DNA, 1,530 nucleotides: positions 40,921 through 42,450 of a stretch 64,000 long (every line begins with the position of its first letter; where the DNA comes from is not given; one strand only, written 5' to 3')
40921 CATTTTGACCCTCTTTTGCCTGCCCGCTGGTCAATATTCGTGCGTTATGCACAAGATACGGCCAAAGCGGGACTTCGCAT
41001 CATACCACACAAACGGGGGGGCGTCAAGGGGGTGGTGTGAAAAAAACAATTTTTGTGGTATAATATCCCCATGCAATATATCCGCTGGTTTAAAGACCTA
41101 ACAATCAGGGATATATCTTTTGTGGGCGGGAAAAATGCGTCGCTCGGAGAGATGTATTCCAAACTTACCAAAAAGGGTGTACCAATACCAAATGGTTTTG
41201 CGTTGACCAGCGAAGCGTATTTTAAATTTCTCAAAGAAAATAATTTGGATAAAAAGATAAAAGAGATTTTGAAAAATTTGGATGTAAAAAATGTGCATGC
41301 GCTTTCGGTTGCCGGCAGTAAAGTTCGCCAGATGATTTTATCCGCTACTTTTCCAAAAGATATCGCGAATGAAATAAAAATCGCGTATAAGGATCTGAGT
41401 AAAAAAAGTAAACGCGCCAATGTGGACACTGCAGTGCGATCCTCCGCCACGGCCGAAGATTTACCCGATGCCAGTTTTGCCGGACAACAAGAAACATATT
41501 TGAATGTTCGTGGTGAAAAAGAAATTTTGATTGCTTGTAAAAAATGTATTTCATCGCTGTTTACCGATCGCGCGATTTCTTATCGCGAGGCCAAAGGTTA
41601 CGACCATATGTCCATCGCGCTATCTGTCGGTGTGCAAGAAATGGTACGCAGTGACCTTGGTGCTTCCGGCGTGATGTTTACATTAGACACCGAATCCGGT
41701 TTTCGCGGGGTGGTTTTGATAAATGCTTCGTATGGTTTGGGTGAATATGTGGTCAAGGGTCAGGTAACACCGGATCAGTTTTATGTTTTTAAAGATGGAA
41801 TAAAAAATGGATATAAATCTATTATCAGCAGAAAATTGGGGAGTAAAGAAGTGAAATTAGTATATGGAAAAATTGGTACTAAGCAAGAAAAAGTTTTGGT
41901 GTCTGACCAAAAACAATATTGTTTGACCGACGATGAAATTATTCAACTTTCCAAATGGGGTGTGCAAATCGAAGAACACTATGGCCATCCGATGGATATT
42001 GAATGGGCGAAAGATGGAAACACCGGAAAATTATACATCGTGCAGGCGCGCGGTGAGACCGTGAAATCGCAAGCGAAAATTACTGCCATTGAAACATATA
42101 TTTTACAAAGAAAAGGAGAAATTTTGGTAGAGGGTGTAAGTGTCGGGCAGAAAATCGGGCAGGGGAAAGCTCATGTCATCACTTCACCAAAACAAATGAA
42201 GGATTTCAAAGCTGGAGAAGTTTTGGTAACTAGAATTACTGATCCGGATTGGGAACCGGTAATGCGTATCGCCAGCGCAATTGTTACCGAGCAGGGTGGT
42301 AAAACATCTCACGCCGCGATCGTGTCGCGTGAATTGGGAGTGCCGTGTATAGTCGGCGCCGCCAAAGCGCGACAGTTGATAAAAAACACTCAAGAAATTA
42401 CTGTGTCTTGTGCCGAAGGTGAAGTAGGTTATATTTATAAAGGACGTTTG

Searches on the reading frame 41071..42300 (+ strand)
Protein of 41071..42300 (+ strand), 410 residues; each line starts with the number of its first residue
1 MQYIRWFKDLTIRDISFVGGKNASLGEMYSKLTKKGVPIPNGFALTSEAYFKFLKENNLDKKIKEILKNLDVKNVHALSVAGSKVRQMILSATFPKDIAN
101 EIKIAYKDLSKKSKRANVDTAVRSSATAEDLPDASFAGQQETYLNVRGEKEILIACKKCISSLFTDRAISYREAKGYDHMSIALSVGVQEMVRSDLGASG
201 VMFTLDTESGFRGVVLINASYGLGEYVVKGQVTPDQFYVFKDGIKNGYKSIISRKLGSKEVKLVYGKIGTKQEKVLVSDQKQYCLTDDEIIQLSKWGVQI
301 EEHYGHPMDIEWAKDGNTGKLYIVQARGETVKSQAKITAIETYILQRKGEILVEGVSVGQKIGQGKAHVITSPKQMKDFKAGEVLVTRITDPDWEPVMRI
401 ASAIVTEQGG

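Call 30: find_related_loci(query=window:41071-42300:+, collection=genome_contigs, flank=6000)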
Query window:41071-42300:+ (410 aa) in genome_contigs; peptide patterns used: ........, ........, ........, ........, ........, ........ (x = any residue, [..] = any of these).
600 stretches matched a pattern (row limit reached: there are more); 597 encode a relative of the query (tblastn E <= 1e-3); the best 80 are kept; 80 distinct loci.
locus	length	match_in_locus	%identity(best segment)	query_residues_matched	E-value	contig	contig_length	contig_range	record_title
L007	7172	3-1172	74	25-410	0e+0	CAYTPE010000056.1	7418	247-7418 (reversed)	MAG TPA_asm: uncultured Gammaproteobacteria bacterium isolate SRP257259_co1_76 genome assembly, contig: NODE_16538_lengt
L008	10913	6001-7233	57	2-410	1e-158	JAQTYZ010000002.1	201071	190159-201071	MAG: Patescibacteria group bacterium isolate STC_49 NODE_150_length_201071_cov_4.665260_Sandtown_C, whole genome shotgun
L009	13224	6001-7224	57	2-410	1e-157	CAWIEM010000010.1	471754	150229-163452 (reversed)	MAG: uncultured Thermoplasmata archaeon isolate MFD00709.bin.2.100 genome assembly, contig: contig_15370, whole genome s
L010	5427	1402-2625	56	2-410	2e-159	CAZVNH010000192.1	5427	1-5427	MAG TPA_asm: uncultured Thermoplasmatales archaeon isolate binchicken_co338_5 genome assembly, contig: NODE_4564_length_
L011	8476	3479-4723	59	3-410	1e-157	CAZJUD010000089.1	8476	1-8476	MAG TPA_asm: uncultured Caldimicrobium sp. isolate binchicken_co25_16 genome assembly, contig: k141_41561, whole genome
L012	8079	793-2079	57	3-410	5e-157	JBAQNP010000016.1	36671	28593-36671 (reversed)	MAG: Candidatus Moraniibacteriota bacterium isolate MFD12002_ilm_asm_bin49 k127_60933, whole genome shotgun sequence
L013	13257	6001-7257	56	1-410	2e-156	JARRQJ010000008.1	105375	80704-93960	MAG: Gammaproteobacteria bacterium isolate Spart_199_MAG scaffold_69, whole genome shotgun sequence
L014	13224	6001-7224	57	2-410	1e-156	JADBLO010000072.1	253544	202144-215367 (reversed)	MAG: Thermoplasmata archaeon isolate Bin3_14.8m NODE_1_length_253544_cov_17.671706, whole genome shotgun sequence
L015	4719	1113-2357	57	4-410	5e-160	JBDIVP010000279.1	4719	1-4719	MAG: Nitrospirales bacterium isolate Bin_16 NODE_6818_length_4719_cov_4.628049, whole genome shotgun sequence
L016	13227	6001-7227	56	2-410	8e-157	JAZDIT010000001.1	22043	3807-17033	MAG: Patescibacteria group bacterium isolate MEGAHIT-group-0.42 k141_8531509, whole genome shotgun sequence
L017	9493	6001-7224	56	2-410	2e-156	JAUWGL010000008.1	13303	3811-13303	MAG: Thermoplasmata archaeon isolate CSMAG_2241 CSMAG_2241_k141_595973_length_13303_cov_9.0000, whole genome shotgun seq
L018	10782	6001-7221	55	3-410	2e-156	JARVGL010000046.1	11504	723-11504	MAG: Thermoplasmatota archaeon isolate M17C-73-05 NODE_46_length_11504_cov_4.013389, whole genome shotgun sequence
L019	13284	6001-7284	57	4-410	5e-156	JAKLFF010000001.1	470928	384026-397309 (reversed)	MAG: Patescibacteria group bacterium isolate RA.bin150 RA.bin150_1, whole genome shotgun sequence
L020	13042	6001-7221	57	3-410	1e-155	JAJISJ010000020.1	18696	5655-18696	MAG: Thermoplasmatota archaeon isolate bin38 bin38_BA.02.16-18_bin.8.strict_20, whole genome shotgun sequence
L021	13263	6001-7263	55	2-410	2e-155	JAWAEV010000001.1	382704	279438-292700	MAG: Candidatus Altiarchaeota archaeon isolate QQ_201907_bins_163 QQ_201907_bins_163_scaffold_1, whole genome shotgun se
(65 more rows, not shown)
